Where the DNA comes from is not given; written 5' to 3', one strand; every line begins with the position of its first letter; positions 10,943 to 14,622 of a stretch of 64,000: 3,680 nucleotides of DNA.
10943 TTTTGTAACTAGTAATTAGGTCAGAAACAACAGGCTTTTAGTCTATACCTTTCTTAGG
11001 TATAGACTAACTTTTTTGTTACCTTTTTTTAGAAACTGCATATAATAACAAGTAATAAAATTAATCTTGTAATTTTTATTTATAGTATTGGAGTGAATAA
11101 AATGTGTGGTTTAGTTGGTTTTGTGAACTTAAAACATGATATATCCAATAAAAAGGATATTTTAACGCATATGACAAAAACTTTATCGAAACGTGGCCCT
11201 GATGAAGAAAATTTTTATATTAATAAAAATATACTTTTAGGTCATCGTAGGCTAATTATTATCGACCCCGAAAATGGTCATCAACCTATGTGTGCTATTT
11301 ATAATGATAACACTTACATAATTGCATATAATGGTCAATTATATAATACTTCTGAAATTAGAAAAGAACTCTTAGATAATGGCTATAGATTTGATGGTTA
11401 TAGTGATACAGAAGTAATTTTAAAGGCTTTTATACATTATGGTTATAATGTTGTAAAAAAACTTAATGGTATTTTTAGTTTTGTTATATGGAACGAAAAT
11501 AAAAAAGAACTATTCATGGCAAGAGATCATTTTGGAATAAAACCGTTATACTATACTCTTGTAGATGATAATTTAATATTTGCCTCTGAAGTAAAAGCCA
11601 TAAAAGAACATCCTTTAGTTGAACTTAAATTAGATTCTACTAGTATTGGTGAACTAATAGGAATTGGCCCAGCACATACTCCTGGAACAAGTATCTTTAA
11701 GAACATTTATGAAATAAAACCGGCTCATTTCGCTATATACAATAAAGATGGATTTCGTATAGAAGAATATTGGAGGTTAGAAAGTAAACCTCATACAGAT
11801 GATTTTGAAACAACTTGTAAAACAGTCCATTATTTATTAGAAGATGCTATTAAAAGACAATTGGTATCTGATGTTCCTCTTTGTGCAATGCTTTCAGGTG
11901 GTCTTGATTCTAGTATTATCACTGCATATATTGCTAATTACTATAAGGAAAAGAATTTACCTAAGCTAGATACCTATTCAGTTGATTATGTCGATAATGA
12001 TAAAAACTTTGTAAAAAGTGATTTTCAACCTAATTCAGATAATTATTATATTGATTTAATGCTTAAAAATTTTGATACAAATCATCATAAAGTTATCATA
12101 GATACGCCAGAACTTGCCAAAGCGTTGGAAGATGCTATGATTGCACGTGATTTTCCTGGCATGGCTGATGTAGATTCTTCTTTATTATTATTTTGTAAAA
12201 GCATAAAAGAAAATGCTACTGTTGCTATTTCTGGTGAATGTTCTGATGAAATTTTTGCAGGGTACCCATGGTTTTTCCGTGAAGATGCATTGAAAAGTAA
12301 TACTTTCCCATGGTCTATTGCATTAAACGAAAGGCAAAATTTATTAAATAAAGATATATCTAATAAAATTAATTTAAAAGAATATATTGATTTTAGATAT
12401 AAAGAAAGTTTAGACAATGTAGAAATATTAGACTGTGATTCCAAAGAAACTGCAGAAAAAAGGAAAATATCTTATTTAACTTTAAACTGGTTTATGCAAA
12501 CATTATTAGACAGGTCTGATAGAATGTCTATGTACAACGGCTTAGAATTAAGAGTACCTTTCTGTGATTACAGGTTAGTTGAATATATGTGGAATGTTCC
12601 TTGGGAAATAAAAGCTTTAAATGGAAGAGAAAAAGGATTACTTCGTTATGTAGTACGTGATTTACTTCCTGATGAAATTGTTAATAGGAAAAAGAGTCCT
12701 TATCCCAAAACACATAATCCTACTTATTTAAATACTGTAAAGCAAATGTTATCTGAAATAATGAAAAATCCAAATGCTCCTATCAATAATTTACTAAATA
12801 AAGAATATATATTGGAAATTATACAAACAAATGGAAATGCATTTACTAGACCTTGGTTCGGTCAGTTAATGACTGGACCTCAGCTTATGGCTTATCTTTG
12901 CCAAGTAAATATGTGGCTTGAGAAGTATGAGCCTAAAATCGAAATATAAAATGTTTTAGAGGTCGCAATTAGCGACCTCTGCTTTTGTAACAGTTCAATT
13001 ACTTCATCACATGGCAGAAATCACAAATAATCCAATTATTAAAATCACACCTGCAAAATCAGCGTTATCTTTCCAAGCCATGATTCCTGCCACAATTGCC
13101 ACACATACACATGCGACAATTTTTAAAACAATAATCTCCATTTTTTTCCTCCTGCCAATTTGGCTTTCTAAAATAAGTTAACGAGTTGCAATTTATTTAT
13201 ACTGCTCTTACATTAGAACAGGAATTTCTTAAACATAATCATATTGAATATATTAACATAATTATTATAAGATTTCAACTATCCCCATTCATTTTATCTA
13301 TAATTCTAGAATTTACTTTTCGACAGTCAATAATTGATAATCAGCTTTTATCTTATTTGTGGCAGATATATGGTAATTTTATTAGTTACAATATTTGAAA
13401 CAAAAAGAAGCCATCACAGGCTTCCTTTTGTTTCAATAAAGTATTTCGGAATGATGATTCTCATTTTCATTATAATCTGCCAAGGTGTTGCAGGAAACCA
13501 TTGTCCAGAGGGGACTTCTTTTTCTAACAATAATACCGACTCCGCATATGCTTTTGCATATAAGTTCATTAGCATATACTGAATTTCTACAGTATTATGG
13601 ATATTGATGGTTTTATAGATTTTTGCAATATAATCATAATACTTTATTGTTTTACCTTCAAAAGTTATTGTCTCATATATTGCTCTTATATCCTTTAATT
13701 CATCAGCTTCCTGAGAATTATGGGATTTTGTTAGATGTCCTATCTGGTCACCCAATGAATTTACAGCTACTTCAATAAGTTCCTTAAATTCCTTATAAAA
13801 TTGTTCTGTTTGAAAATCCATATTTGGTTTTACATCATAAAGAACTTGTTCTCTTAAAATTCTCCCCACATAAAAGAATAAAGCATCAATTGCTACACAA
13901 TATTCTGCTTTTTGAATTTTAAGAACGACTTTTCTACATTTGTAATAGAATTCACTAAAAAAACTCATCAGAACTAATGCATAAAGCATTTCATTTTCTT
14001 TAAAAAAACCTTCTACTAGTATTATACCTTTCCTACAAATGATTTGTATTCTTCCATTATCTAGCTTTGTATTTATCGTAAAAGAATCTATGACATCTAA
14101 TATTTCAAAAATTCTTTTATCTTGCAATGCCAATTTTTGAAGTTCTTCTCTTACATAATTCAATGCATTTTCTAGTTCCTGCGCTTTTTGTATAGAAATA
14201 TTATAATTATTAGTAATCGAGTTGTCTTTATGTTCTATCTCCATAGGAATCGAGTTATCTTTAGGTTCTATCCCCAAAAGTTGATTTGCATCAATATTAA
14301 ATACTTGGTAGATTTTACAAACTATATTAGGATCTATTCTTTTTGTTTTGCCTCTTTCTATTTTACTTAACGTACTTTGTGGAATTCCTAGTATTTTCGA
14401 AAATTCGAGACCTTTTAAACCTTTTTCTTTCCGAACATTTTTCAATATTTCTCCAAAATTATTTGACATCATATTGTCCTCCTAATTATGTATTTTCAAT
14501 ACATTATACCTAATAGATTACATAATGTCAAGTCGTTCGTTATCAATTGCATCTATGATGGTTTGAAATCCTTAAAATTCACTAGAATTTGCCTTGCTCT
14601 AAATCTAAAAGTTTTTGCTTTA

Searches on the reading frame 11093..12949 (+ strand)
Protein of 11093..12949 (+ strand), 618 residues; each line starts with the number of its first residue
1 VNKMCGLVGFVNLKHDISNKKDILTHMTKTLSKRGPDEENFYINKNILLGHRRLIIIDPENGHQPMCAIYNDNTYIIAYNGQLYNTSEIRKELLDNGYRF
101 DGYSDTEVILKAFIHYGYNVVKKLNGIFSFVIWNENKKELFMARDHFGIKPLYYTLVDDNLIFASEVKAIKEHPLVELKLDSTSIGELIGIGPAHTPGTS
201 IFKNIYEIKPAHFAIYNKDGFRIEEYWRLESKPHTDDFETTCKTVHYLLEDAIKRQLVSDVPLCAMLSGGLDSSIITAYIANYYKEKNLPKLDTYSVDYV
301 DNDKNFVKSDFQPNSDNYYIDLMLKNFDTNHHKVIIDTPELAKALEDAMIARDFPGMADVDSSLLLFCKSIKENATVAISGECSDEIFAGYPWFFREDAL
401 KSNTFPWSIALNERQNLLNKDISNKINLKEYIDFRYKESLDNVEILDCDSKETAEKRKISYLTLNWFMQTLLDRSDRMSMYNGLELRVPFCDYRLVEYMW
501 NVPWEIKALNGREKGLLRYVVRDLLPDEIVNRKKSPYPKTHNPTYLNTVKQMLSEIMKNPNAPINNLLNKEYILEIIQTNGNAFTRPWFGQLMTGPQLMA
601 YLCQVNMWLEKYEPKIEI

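Call 85: search_protein_families(library=pfam, proteins=[window:11093-12949:+], max_evalue=0.001)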
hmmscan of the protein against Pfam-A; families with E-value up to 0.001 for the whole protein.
window:11093-12949:+ (618 aa): 4 families
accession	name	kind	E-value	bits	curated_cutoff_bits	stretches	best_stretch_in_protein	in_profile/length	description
PF00733.27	Asn_synthase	-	1.4e-87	295.1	21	1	245-610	2-354/354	Asparagine synthase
PF13537.11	GATase_7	-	1.2e-44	151.7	25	1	51-171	1-122/123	Glutamine amidotransferase domain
PF13522.11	GATase_6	-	2.3e-38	131.6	27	1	36-166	1-130/130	Glutamine amidotransferase domain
PF12481.13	DUF3700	-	6.3e-06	26.3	27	1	119-172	124-178/228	Aluminium induced protein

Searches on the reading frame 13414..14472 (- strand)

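Call 85: search_protein_families(library=pfam, proteins=[window:13414-14472:-], max_evalue=0.001)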
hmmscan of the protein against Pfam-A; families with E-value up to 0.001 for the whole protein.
window:13414-14472:- (352 aa): 4 families
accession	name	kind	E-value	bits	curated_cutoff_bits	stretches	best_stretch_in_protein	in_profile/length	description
PF01381.28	HTH_3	-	6e-11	42.6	23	1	10-62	1-52/55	Helix-turn-helix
PF12844.13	HTH_19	-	2.1e-09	37.6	30.2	1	7-66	1-59/64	Helix-turn-helix domain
PF13443.12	HTH_26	-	2.4e-05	24.9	22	1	10-71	2-63/63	Cro/C1-type HTH DNA-binding domain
PF13560.12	HTH_31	-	7.7e-05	23.4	27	1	6-61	2-57/64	Helix-turn-helix domain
